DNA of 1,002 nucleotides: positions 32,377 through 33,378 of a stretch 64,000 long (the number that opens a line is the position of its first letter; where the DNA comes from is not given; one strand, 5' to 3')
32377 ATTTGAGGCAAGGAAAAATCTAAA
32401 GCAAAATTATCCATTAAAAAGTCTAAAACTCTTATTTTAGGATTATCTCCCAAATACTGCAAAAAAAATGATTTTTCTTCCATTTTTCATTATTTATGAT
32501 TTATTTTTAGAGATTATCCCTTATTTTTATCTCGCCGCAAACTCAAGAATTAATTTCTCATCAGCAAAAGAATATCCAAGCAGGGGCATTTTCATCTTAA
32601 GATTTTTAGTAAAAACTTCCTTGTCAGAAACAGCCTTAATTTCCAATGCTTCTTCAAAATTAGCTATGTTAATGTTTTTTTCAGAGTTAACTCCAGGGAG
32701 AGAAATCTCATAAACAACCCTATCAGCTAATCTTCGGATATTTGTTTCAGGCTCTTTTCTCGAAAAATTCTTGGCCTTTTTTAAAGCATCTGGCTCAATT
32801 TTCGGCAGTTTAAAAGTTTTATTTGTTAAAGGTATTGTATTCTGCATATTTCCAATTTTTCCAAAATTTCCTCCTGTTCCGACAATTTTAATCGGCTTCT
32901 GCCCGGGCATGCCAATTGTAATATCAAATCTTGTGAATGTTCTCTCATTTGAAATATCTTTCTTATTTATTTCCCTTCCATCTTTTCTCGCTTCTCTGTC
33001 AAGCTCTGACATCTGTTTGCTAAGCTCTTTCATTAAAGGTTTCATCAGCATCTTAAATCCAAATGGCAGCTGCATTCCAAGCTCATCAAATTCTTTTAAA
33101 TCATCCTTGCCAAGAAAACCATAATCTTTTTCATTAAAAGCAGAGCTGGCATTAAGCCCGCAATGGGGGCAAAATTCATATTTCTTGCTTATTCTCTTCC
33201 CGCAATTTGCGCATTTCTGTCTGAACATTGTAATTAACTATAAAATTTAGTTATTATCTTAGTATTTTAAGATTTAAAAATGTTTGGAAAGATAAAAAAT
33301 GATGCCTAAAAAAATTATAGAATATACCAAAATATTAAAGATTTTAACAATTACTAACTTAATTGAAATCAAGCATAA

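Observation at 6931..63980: Orientation-locked, multi-hairpin intergenic repeat family (IGR-A), about 32 loci in 57 kb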

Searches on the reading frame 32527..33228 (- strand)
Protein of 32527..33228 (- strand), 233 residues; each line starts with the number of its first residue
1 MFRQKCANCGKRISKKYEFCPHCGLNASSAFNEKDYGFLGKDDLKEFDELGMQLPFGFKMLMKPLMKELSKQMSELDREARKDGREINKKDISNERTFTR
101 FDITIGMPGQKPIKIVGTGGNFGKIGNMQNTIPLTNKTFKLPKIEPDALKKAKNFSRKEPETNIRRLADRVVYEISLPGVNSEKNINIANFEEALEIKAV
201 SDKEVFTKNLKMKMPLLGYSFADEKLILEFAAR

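Call 31: search_protein_families(library=pfam, proteins=[window:32527-33228:-], max_evalue=0.01)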
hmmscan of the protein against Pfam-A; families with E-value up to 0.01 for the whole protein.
window:32527-33228:- (233 aa): 5 families
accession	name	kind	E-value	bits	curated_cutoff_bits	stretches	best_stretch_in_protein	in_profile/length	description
PF13240.11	Zn_Ribbon_1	-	1.6e-05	25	25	1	5-24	1-20/23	zinc-ribbon domain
PF13248.11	Zn_ribbon_3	-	0.00012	21.8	27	1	4-25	3-24/26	zinc-ribbon domain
PF24460.1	DUF7575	-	0.00092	19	28.5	1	4-24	4-24/28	Domain of unknown function (DUF7575)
PF12773.13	DZR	-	0.0011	19.5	27.3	1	4-24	25-45/45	Double zinc ribbon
PF17032.10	Zn_ribbon_15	-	0.0024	19.1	28.9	1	4-24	53-73/73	zinc-ribbon family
